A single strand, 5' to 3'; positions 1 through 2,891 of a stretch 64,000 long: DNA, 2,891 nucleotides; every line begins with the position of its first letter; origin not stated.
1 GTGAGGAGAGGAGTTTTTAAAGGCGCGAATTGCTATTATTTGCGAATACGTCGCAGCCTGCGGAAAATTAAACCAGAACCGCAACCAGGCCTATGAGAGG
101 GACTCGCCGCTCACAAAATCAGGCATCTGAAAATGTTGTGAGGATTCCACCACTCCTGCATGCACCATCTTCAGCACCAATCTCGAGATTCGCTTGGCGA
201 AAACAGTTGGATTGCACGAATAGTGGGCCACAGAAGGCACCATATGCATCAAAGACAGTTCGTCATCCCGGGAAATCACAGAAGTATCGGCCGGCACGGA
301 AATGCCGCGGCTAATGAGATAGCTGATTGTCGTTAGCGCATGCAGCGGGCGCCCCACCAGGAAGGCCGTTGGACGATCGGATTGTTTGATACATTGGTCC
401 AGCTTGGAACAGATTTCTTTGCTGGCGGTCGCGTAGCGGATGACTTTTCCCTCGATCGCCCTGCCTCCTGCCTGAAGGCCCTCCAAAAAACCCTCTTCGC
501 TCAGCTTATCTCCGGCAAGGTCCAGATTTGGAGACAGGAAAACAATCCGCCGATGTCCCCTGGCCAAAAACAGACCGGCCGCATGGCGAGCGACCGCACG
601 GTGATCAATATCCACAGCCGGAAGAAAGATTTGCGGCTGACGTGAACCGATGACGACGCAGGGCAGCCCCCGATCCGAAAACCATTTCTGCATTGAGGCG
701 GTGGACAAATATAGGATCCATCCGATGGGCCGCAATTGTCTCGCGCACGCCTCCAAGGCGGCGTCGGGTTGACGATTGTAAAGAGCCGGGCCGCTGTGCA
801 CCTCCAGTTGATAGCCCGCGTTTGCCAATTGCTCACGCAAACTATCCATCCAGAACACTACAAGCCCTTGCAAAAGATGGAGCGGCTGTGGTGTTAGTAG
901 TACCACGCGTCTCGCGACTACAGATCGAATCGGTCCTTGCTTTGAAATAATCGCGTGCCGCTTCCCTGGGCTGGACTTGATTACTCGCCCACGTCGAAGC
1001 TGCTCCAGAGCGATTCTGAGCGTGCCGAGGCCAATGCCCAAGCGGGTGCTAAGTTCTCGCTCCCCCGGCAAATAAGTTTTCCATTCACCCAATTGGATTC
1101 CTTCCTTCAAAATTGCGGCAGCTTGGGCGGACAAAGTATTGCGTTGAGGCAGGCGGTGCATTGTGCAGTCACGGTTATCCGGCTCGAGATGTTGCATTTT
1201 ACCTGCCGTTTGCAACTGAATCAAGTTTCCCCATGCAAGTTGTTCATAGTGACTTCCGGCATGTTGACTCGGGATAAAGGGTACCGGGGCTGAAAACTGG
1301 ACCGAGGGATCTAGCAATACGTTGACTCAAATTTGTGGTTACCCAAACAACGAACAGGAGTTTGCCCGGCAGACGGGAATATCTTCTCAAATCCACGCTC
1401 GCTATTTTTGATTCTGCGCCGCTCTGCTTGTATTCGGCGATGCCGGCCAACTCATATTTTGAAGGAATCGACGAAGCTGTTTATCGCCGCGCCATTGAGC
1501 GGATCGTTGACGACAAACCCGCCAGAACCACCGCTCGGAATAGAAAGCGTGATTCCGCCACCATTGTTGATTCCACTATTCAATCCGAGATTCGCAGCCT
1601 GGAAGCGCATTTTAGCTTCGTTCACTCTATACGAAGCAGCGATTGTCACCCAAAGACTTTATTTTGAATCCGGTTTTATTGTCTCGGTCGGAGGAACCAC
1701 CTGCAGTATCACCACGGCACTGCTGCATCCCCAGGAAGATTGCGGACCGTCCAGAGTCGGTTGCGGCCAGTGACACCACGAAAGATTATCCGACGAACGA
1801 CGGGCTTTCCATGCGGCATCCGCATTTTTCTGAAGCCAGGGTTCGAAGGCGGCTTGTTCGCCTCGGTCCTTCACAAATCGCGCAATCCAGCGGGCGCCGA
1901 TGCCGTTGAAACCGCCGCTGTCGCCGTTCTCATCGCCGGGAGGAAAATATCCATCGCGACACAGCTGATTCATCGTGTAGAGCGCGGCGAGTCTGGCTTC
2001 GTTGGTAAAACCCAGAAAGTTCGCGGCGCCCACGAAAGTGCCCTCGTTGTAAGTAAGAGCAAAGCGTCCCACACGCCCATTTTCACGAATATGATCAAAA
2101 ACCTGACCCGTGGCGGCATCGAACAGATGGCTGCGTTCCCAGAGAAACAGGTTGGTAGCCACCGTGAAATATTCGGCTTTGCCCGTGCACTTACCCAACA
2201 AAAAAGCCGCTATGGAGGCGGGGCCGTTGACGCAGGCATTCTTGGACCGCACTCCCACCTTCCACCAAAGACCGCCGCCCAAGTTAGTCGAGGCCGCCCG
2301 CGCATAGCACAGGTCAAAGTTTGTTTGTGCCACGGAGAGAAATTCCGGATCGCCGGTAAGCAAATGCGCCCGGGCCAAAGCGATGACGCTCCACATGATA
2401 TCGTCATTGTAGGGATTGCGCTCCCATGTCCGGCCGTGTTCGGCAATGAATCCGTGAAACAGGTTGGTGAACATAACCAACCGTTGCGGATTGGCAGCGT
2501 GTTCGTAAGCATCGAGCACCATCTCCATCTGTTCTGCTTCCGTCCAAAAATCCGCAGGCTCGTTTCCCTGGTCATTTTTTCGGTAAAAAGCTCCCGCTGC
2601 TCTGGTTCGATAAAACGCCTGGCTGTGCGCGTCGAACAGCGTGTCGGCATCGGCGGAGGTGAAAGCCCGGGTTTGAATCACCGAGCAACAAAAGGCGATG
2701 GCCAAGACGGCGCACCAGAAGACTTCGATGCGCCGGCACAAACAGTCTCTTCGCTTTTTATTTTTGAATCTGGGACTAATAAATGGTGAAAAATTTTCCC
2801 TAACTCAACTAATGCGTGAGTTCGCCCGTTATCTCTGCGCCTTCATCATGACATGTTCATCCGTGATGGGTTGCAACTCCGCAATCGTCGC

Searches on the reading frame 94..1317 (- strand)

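Call 10: search_protein_families(library=pfam, proteins=[window:94-1317:-])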
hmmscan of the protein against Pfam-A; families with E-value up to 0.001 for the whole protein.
window:94-1317:- (408 aa): 2 families
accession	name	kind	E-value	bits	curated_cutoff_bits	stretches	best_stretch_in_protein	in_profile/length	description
PF13377.12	Peripla_BP_3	-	1.6e-16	61.3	26.5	1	250-406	4-166/167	Periplasmic binding protein-like domain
PF00392.27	GntR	-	3.4e-06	27.1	27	1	63-119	2-60/64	Bacterial regulatory proteins, gntR family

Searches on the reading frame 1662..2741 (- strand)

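Call 10: search_protein_families(library=pfam, proteins=[window:1662-2741:-])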
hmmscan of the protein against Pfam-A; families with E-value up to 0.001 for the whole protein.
window:1662-2741:- (360 aa): 2 families
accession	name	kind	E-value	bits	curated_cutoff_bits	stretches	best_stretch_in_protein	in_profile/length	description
PF03663.20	Glyco_hydro_76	-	4.5e-36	125.6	25.9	1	35-334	9-339/366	Glycosyl hydrolase family 76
PF07470.19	Glyco_hydro_88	-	4.3e-05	23.1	26.6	1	66-216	29-177/352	Glycosyl Hydrolase Family 88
